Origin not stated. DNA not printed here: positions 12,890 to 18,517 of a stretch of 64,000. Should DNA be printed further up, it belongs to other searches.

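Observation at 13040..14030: C-terminal receptor-binding-like region of the 1775-aa fibre built from Cys-bracketed mini-domains on poly-Thr stalks, with evidence of recent internal duplication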

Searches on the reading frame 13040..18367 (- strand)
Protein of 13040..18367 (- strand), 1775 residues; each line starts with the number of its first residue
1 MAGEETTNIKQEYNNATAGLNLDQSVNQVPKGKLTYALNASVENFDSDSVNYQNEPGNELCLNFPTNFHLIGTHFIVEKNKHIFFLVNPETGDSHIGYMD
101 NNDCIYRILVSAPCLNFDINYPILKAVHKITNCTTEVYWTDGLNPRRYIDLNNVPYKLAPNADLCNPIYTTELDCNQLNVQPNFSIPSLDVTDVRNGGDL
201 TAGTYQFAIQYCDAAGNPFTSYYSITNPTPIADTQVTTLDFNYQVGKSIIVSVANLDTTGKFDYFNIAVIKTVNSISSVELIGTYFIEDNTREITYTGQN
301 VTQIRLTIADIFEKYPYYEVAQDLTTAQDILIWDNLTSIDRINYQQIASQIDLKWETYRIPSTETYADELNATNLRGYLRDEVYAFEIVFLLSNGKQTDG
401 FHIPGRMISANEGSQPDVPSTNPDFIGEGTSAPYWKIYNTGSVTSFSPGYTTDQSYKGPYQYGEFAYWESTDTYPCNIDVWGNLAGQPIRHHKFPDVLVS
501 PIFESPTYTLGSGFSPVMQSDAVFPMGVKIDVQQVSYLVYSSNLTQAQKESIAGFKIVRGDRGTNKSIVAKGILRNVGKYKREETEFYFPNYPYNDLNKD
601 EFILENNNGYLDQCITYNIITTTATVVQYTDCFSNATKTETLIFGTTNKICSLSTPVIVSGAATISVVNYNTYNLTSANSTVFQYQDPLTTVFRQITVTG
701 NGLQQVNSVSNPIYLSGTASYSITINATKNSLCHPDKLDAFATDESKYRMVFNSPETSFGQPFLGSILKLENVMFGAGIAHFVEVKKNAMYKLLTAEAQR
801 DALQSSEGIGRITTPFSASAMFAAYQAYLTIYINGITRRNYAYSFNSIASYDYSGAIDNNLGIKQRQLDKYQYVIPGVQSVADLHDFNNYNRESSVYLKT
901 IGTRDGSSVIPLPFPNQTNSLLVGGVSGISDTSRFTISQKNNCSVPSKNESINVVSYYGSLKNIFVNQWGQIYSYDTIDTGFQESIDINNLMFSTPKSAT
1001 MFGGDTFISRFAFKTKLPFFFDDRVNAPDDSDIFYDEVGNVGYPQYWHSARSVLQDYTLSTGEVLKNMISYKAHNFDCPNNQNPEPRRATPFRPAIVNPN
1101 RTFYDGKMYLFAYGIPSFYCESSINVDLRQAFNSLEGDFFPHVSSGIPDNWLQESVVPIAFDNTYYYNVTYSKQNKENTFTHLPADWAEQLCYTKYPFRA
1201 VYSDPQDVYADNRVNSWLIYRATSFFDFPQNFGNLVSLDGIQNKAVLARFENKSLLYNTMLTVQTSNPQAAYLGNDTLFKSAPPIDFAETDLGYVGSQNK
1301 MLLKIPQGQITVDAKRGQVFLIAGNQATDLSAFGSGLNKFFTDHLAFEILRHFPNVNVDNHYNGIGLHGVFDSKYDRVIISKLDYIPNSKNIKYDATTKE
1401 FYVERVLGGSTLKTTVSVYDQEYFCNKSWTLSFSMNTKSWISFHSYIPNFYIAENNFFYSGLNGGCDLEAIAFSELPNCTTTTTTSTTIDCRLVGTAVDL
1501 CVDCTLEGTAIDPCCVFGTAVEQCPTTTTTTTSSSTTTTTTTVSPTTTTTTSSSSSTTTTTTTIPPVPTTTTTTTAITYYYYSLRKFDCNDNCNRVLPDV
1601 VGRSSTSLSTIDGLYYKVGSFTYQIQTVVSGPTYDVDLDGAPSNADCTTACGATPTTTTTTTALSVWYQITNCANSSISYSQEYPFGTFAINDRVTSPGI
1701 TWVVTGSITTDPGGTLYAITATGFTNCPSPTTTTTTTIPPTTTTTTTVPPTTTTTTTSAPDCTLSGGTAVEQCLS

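Call 7: search_protein_families(library=pfam, proteins=[window:13040-18367:-], max_evalue=0.01)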
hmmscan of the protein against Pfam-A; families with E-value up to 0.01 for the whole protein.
window:13040-18367:- (1775 aa): 0 families

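Call 8: search_solved_structures(query=window:13040-18367:-, max_evalue=1, show_alignments=1)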
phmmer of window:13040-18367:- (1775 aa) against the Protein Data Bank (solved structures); distinct sequences matched with E-value up to 1: 0.

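Call 9: search_protein_families(library=phrogs, proteins=[window:13040-18367:-], max_evalue=0.001)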
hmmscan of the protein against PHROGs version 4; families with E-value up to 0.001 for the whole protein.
window:13040-18367:- (1775 aa): 2 families
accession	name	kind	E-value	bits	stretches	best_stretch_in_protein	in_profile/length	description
phrog_37948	-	head and packaging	4.3e-105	353.3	4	828-1397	1192-1745/2289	virion structural protein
phrog_15100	-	head and packaging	1.2e-32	113.3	2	18-411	11-420/1783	virion structural protein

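Call 10: search_dna_similar(query=window:13040-18367:-, collection=phages, mode=protein, max_rows=30)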
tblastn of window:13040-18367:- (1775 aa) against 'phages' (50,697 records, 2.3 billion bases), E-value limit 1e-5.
Records with a match: 41; places in all: 41; records where one place covers at least 80% of the query: 0.
Best place of each record, by identity: <60% 41.
By first word of the organism name: Flavobacterium 29; Cellulophaga 7; uncultured 2; Leptolyngbya 1; phage 1; Bacteriophage 1.
By host as written in the record: Flavobacterium psychrophilum 950106-1/1 12; - 4; Flavobacterium psychrophilum 020612-2/1 3; Flavobacterium psychrophilum strain FPS-D10 3; Cellulophaga baltica #18 2; Cellulophaga baltica #17 2; Cellulophaga baltica #4 2; Flavobacterium psychrophilum FPS-D15 2; and 9 more.
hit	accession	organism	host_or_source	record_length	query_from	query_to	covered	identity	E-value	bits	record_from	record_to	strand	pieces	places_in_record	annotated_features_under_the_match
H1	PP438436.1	Leptolyngbya phage Lbo-JY46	Leptolyngbya boryana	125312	30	1462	69%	34.5%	3e-97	693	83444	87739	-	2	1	hypothetical protein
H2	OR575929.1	phage csAssE-Sib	human gut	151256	1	1476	70%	27.5%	4e-56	440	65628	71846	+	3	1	structural protein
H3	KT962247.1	Cellulophaga phage phi17:2_18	Cellulophaga baltica #18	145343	10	1396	66%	28.8%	3e-54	440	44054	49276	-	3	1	structural protein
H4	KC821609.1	Cellulophaga phage phi17:2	Cellulophaga baltica #17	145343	10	1396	66%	28.8%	3e-54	440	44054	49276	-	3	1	structural protein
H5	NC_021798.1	Cellulophaga phage phi17:2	Cellulophaga baltica #17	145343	10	1396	66%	28.8%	3e-54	440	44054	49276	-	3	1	virion structural protein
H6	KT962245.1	Cellulophaga phage phi4:1_13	Cellulophaga baltica #13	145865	10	1396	66%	28.8%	6e-54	439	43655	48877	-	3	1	structural protein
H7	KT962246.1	Cellulophaga phage phi4:1_18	Cellulophaga baltica #18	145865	10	1396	66%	28.8%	6e-54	439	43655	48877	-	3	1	structural protein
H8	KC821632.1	Cellulophaga phage phi4:1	Cellulophaga baltica #4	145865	10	1396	66%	28.8%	6e-54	439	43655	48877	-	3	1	structural protein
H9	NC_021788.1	Cellulophaga phage phi4:1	Cellulophaga baltica #4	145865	10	1396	66%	28.8%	6e-54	439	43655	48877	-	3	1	virion structural protein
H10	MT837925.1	Bacteriophage sp.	human fecal samples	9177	459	1473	46%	27.5%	2e-56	309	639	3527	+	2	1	record has no annotation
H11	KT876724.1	Flavobacterium phage FpV4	Flavobacterium psychrophilum 950106-1/1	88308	18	495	27%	25.1%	4e-20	104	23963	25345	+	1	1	putative structural protein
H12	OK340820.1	Flavobacterium phage FpV4-1.1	Flavobacterium psychrophilum 020612-2/1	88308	18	495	27%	25.1%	4e-20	104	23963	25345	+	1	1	record has no annotation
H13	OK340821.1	Flavobacterium phage FpV4-1.2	Flavobacterium psychrophilum 020612-2/1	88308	18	495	27%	25.1%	4e-20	104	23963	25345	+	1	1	record has no annotation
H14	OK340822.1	Flavobacterium phage FpV4-1.3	Flavobacterium psychrophilum 020612-2/1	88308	18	495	27%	25.1%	4e-20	104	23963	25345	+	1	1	record has no annotation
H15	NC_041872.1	Flavobacterium phage FpV4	Flavobacterium psychrophilum 950106-1/1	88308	18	495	27%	25.1%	4e-20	104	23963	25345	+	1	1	virion structural protein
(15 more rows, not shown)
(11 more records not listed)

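Call 12: get_annotated_region(hit=H1, flank=6000)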
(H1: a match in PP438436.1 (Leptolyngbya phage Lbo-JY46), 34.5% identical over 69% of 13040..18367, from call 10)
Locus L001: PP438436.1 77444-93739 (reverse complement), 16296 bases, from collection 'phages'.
description: Leptolyngbya phage Lbo-JY46, complete genome.
organism: Leptolyngbya phage Lbo-JY46 (NCBI taxid 3128135)
taxonomy: Viruses; Duplodnaviria; Heunggongvirae; Uroviricota; Caudoviricetes
host: Leptolyngbya boryana; source: China; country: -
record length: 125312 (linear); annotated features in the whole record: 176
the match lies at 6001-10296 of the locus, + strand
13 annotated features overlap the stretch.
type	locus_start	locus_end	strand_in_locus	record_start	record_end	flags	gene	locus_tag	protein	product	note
CDS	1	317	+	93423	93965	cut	-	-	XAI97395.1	hypothetical protein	-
CDS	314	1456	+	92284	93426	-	-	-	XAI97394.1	hypothetical protein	gp257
CDS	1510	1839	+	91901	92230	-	-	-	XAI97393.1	hypothetical protein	-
CDS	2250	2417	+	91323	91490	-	-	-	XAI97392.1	hypothetical protein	-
CDS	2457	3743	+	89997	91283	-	-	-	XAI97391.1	hypothetical protein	-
CDS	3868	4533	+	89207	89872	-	-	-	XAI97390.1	hypothetical protein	-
CDS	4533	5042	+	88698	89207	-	-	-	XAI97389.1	hypothetical protein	-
CDS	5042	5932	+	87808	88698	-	-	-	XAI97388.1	hypothetical protein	-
CDS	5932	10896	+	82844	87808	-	-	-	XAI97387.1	hypothetical protein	-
CDS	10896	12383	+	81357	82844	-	-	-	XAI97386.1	hypothetical protein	-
CDS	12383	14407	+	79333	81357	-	-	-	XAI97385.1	hypothetical protein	-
CDS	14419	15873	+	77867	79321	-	-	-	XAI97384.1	hypothetical protein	-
CDS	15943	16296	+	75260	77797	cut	-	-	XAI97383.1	hypothetical protein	-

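Call 13: get_annotated_region(hit=H3, flank=6000)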
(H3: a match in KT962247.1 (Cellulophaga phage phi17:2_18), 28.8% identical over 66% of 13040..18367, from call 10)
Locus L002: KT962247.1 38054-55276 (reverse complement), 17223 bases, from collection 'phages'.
description: Cellulophaga phage phi17:2_18, complete genome.
organism: Cellulophaga phage phi17:2_18 (NCBI taxid 1747283)
taxonomy: Viruses; Duplodnaviria; Heunggongvirae; Uroviricota; Caudoviricetes; Lightbulbvirus; Lightbulbvirus Cba172
host: Cellulophaga baltica #18; source: -; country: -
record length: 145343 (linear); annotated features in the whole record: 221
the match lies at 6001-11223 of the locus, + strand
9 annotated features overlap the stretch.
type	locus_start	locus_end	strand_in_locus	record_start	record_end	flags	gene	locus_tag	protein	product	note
CDS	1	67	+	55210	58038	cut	-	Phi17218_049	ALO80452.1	structural protein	similar to Cellulophaga phage phi4:1_gp48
CDS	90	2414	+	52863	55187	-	-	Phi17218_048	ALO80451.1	structural protein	similar to Cellulophaga phage phi4:1_gp47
CDS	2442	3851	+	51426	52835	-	-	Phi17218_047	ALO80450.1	tail fiber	similar to PHA02584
CDS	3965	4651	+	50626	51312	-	-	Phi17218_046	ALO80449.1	structural protein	similar to Cellulophaga phage phi4:1_gp45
CDS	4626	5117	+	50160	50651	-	-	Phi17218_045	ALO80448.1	hypothetical protein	-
CDS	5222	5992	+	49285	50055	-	-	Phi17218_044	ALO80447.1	structural protein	similar to Cellulophaga phage phi4:1_gp43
CDS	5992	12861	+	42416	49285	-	-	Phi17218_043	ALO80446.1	structural protein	similar to Cellulophaga phage phi4:1_gp42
CDS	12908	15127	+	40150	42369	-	-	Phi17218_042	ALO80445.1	putative tail protein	similar to AFF28579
CDS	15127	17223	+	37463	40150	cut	-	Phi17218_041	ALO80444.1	structural protein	similar to Cellulophaga phage phi4:1_gp40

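Call 14: get_annotated_region(hit=H11, flank=7000)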
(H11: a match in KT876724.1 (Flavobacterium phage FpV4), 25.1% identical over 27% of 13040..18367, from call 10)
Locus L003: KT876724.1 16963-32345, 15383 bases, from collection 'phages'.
description: Flavobacterium phage FpV4, complete genome.
organism: Flavobacterium phage FpV4 (NCBI taxid 1740108)
taxonomy: Viruses; Duplodnaviria; Heunggongvirae; Uroviricota; Caudoviricetes; Fipvunavirus; Fipvunavirus Fpv4
host: Flavobacterium psychrophilum 950106-1/1; source: -; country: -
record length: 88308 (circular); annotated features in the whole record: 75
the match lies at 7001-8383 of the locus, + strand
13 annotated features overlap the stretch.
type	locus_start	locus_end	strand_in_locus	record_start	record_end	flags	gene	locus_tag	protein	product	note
CDS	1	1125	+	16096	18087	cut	-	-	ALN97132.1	hypothetical protein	-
CDS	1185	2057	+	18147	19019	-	-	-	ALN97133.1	peptidase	-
CDS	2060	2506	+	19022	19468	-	-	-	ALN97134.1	hypothetical protein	-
CDS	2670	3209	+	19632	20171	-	-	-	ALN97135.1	hypothetical protein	-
CDS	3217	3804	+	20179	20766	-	-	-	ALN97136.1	hypothetical protein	-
CDS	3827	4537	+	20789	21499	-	-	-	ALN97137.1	hypothetical protein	-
CDS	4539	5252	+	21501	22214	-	-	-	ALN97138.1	hypothetical protein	-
CDS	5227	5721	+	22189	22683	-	-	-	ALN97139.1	hypothetical protein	-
CDS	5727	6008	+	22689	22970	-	-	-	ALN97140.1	hypothetical protein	-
CDS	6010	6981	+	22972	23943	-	-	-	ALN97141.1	hypothetical protein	-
CDS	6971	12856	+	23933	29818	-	-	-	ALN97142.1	putative structural protein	-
CDS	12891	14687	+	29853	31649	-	-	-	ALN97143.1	hypothetical protein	-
CDS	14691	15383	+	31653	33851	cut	-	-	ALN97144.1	hypothetical protein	-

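Call 20: find_related_loci(query=window:13040-18367:-, collection=viral_contigs, flank=6000)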
Query window:13040-18367:- (1775 aa) in viral_contigs; peptide patterns used: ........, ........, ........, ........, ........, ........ (x = any residue, [..] = any of these).
243 stretches matched a pattern; 242 encode a relative of the query (tblastn E <= 1e-3); the best 80 are kept; 80 distinct loci.
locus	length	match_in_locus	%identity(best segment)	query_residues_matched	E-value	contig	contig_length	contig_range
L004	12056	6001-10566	89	1-1525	0e+0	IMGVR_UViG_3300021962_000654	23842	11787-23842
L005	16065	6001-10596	88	1-1525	0e+0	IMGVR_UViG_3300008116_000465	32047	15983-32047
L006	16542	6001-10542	87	1-1514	0e+0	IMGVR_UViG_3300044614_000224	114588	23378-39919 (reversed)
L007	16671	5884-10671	86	1-1728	0e+0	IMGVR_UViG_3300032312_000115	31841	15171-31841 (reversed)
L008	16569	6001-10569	87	1-1524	0e+0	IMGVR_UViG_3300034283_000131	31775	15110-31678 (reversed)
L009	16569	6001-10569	87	1-1524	0e+0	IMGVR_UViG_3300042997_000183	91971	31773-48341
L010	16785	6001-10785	86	1-1728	0e+0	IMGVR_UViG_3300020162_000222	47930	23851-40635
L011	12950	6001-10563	89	1-1524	0e+0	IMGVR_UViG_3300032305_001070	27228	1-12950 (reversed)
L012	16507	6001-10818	85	1-1739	0e+0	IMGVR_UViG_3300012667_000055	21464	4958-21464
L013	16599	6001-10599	83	1-1525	0e+0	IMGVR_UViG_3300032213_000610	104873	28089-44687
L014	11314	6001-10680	67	1-1522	0e+0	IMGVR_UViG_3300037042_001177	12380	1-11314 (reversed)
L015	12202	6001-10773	65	1-1511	0e+0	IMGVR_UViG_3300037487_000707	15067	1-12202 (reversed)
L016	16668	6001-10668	67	1-1522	0e+0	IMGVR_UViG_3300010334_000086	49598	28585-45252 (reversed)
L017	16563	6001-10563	66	1-1510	0e+0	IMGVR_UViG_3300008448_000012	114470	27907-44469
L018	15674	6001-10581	66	1-1522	0e+0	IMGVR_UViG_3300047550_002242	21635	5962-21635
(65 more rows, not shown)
